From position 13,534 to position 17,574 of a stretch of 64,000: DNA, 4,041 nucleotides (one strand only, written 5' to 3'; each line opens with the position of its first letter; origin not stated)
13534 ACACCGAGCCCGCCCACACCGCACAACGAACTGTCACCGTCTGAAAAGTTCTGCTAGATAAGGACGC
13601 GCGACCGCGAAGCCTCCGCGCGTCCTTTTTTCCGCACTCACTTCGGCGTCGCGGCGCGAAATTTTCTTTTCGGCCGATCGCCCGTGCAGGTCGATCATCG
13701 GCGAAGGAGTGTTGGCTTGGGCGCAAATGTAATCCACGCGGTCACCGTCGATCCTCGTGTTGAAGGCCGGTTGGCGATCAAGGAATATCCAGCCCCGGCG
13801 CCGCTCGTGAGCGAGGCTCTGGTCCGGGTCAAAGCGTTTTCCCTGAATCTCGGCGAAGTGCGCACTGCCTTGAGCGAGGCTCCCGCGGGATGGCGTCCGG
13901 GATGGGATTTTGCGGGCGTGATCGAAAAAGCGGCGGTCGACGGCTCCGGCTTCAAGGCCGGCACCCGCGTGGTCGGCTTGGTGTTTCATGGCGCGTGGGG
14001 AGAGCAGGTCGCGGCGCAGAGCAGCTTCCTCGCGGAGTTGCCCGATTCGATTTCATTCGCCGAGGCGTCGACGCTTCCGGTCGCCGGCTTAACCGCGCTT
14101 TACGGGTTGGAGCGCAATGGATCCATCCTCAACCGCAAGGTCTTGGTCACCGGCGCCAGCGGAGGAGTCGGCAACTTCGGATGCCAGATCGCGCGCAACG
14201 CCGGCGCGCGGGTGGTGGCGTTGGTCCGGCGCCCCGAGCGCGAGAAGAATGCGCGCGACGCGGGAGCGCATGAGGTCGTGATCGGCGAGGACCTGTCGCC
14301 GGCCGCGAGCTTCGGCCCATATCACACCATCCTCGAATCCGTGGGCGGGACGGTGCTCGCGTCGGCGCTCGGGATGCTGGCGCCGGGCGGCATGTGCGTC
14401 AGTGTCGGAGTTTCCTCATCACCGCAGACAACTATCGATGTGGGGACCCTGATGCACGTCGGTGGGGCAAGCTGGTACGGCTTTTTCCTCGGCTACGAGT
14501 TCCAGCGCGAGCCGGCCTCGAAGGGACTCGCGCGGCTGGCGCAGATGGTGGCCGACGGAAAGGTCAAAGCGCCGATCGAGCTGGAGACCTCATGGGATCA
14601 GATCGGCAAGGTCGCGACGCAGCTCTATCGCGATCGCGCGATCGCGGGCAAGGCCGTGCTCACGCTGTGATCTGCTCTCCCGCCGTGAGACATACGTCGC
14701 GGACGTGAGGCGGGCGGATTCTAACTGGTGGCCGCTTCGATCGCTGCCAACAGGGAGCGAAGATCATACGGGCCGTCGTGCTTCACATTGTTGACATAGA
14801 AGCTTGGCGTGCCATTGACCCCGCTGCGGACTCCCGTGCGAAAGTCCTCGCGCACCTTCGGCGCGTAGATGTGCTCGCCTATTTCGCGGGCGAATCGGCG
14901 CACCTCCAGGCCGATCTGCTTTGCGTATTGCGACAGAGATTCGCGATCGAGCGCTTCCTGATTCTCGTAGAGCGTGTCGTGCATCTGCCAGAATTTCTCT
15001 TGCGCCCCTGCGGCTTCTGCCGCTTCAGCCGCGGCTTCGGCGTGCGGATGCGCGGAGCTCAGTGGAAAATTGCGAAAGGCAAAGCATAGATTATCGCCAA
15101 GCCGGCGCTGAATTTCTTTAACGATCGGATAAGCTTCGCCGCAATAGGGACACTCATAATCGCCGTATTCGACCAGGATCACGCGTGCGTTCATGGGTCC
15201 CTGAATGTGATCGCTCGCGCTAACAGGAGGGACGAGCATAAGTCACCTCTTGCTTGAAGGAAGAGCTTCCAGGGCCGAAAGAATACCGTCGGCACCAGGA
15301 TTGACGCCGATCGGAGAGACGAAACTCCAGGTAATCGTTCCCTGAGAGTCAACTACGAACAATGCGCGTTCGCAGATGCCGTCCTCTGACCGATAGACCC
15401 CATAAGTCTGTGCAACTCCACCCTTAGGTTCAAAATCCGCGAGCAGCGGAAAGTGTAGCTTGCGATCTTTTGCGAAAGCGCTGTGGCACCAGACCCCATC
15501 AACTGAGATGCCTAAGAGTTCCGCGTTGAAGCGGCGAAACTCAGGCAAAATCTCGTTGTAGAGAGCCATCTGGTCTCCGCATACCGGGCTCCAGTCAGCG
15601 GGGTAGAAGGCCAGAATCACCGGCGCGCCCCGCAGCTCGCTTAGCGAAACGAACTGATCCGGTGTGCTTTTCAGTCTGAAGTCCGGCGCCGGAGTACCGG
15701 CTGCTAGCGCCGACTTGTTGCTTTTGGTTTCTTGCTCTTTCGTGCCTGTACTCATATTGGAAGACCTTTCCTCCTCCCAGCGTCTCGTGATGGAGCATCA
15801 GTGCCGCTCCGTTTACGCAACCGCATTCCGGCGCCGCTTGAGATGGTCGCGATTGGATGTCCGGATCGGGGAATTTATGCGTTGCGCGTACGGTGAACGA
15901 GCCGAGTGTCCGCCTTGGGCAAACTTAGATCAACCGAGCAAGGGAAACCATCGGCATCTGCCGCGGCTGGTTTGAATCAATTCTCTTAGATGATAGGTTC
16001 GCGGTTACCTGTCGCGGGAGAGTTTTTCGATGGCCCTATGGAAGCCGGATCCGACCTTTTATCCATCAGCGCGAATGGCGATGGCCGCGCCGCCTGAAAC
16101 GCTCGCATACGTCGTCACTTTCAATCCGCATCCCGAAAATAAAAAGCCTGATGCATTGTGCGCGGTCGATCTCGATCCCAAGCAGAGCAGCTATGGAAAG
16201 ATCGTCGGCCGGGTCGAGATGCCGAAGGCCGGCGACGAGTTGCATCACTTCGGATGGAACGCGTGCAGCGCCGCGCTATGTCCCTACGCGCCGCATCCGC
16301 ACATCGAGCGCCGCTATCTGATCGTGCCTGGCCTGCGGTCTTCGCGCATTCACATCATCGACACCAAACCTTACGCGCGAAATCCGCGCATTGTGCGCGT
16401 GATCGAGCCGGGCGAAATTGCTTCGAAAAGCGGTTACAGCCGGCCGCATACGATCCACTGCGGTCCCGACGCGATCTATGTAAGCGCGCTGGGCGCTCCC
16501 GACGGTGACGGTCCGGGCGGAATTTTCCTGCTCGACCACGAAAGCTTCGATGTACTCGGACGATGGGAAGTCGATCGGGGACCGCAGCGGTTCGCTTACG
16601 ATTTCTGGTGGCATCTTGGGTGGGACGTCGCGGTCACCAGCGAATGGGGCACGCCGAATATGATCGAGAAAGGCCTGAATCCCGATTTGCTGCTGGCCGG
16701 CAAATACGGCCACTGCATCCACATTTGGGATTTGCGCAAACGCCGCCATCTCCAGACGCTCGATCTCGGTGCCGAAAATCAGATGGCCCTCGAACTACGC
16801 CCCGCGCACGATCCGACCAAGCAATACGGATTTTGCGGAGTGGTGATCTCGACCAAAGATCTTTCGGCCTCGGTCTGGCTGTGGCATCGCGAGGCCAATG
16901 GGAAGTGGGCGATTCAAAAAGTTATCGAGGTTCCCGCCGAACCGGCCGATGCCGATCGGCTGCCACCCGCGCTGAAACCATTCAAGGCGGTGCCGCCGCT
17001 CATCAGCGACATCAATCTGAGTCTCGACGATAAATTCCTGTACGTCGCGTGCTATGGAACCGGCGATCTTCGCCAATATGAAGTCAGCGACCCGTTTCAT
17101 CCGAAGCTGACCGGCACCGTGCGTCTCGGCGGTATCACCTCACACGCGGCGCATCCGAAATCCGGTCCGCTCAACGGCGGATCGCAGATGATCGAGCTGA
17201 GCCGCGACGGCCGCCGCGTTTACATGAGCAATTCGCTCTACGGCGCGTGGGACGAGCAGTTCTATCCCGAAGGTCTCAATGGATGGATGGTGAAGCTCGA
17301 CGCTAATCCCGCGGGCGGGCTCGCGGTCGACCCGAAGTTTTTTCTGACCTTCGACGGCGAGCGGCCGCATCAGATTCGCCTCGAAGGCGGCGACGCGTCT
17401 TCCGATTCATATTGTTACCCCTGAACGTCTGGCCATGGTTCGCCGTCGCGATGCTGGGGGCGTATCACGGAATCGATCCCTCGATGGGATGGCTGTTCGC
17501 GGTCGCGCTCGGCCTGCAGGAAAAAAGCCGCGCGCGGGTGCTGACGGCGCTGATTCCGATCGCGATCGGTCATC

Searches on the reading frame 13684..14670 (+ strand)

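Call 107: search_protein_families(library=pfam, proteins=[window:13684-14670:+], max_evalue=0.001)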
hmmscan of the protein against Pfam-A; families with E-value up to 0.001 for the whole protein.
window:13684-14670:+ (328 aa): 3 families
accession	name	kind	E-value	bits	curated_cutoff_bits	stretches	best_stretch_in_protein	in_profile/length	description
PF00107.32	ADH_zinc_N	-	3.7e-18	66.2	31.8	1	161-273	1-117/129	Zinc-binding dehydrogenase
PF13602.12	ADH_zinc_N_2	-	1e-07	33.3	27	1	194-326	2-134/134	Zinc-binding dehydrogenase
PF08240.17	ADH_N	-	3.8e-07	30.7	23.5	1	44-120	4-103/104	Alcohol dehydrogenase GroES-like domain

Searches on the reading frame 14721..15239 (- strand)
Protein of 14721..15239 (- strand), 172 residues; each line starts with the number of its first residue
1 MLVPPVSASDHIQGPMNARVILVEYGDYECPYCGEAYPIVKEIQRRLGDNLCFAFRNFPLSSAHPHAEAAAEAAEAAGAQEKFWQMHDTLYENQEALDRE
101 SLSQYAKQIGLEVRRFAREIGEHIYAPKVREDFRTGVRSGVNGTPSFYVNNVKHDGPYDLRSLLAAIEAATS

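Call 107: search_protein_families(library=pfam, proteins=[window:14721-15239:-], max_evalue=0.001)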
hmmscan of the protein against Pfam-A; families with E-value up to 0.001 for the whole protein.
window:14721-15239:- (172 aa): 2 families
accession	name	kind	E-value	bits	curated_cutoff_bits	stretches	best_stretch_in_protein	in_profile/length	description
PF13462.12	Thioredoxin_4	-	3e-22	80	23.2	1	9-168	4-164/165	Thioredoxin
PF01323.26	DSBA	-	1.6e-15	57.8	25.6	1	69-166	90-189/191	DSBA-like thioredoxin domain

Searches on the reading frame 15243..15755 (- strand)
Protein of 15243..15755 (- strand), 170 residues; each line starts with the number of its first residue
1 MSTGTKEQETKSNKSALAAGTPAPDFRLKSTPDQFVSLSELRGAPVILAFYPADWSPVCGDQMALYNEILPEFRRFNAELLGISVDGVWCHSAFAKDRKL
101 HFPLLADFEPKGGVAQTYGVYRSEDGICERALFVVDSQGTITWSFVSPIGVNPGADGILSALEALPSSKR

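Call 107: search_protein_families(library=pfam, proteins=[window:15243-15755:-], max_evalue=0.001)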
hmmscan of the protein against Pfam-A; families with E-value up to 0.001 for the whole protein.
window:15243-15755:- (170 aa): 2 families
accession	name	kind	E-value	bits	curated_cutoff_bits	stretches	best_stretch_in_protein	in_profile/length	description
PF00578.27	AhpC-TSA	-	3.1e-35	121.3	26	1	20-143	2-123/124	AhpC/TSA family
PF08534.16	Redoxin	-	2.1e-18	66.9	26.6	1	19-149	2-136/148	Redoxin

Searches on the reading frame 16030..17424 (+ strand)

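Call 108: search_protein_families(library=pfam, proteins=[window:16030-17424:+], max_evalue=0.001)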
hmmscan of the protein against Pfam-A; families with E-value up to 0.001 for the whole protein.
window:16030-17424:+ (464 aa): 1 family
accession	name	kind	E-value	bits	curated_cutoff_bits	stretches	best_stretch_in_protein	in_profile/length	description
PF05694.17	SBP56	-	5.3e-190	632.4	34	1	5-462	2-453/453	56kDa selenium binding protein (SBP56)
